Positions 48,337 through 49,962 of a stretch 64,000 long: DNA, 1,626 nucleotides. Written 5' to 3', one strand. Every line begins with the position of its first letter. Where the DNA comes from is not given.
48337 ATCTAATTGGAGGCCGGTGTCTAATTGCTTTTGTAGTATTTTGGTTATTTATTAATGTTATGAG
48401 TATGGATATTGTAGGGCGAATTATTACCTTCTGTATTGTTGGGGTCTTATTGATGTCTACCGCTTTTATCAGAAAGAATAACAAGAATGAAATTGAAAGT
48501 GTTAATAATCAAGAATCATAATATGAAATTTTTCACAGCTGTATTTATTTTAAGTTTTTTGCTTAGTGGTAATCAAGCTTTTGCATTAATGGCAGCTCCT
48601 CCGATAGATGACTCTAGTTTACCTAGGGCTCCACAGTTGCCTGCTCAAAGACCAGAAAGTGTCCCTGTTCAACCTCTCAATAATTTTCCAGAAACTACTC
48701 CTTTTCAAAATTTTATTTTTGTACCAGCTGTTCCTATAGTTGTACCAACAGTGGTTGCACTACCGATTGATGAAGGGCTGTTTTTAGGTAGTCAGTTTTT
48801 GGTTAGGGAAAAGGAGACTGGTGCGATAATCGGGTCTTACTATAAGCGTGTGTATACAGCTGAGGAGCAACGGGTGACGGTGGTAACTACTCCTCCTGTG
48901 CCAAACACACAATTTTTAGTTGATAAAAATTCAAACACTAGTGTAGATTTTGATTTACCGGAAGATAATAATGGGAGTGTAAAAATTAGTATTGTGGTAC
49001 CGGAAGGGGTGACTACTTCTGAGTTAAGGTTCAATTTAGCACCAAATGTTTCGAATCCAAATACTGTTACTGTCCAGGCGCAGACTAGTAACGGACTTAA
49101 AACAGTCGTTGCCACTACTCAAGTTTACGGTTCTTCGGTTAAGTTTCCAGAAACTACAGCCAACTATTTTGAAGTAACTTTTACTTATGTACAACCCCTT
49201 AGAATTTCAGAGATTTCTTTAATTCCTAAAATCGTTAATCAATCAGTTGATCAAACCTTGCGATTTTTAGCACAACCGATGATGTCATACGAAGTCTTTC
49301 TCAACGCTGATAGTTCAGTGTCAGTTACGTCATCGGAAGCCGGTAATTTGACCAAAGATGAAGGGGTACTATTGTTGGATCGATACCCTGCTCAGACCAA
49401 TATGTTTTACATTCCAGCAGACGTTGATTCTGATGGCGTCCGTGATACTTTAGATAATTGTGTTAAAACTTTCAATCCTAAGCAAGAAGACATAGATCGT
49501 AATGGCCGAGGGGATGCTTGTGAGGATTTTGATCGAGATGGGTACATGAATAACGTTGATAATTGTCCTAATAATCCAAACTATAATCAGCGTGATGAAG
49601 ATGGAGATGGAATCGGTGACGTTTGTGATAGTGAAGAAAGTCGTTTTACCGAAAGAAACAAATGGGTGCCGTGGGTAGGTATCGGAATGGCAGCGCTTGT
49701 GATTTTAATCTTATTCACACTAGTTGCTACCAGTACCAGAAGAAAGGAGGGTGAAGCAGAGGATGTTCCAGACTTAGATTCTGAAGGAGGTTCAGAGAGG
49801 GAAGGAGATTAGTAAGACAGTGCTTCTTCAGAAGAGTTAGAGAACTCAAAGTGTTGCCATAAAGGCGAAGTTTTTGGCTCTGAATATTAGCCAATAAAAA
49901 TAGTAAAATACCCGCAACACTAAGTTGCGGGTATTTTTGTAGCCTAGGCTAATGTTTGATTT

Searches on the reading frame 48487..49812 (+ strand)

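Call 12: search_protein_families(library=pfam, proteins=[window:48487-49812:+], max_evalue=0.0001)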
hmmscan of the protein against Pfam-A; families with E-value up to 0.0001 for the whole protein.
window:48487-49812:+ (441 aa): 1 family
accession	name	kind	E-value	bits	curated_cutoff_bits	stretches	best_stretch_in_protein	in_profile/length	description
PF02412.23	TSP_3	-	7e-18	64.5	25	1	334-368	1-36/36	Thrombospondin type 3 repeat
